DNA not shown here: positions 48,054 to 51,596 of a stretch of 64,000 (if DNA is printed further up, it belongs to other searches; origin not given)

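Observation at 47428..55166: Accessory four-gene cluster between katG and an aldehyde dehydrogenase: two exported cysteine proteases, a Uma2 nuclease and a divergent ATPase-nuclease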

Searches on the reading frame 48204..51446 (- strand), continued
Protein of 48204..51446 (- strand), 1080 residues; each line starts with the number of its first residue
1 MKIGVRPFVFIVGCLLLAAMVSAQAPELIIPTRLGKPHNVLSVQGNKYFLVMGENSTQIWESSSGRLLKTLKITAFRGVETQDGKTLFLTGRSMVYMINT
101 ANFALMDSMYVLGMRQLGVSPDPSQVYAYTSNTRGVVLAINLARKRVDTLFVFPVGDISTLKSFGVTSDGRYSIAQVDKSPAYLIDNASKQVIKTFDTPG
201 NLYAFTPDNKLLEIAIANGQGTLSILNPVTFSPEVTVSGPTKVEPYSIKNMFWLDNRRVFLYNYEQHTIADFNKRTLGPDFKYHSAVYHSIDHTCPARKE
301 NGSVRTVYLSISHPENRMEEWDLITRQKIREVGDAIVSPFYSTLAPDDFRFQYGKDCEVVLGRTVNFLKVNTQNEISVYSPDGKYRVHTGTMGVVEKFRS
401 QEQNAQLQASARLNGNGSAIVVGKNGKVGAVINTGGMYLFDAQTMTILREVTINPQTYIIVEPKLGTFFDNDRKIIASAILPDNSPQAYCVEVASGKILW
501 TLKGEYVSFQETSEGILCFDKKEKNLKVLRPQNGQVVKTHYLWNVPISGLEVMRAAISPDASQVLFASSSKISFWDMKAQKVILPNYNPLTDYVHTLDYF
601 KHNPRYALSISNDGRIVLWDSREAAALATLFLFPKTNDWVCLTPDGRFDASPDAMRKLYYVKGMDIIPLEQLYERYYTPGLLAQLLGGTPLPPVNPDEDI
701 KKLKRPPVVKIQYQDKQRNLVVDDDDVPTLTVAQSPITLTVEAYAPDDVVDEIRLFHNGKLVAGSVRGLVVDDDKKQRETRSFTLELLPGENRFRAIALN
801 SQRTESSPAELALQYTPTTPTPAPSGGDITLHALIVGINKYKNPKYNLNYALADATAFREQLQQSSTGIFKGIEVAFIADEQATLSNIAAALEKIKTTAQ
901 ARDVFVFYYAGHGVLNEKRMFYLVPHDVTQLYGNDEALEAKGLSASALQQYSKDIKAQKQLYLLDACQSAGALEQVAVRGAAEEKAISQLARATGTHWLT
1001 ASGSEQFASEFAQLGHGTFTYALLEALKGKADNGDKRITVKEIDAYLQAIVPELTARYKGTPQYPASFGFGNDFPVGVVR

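Call 21: find_encoding_contigs(protein=P0005, flank=10000, max_places=3)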
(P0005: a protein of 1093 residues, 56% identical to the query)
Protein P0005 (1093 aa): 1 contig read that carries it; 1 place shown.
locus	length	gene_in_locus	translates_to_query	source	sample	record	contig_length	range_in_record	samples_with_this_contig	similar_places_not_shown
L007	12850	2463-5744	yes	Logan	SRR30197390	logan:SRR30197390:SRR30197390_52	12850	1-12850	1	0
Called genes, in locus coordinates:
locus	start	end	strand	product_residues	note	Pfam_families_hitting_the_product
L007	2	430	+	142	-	?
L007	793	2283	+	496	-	PF00112:Peptidase_C1, PF14326:DUF4384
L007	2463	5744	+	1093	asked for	PF16819:DUF5074 (faint), PF23381:Beta-prop_IFT122_1st (faint), PF25174:Beta-prop_THOC3 (faint), PF23609:Beta-prop_EIPR1 (weak), PF00656:Peptidase_C14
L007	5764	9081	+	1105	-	PF23414:Beta-prop_EML_2 (faint), PF00656:Peptidase_C14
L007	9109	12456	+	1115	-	PF23381:Beta-prop_IFT122_1st (faint), PF24814:WD40_Prp19 (faint), PF25174:Beta-prop_THOC3 (faint), PF23414:Beta-prop_EML_2 (faint), PF00656:Peptidase_C14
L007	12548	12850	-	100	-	?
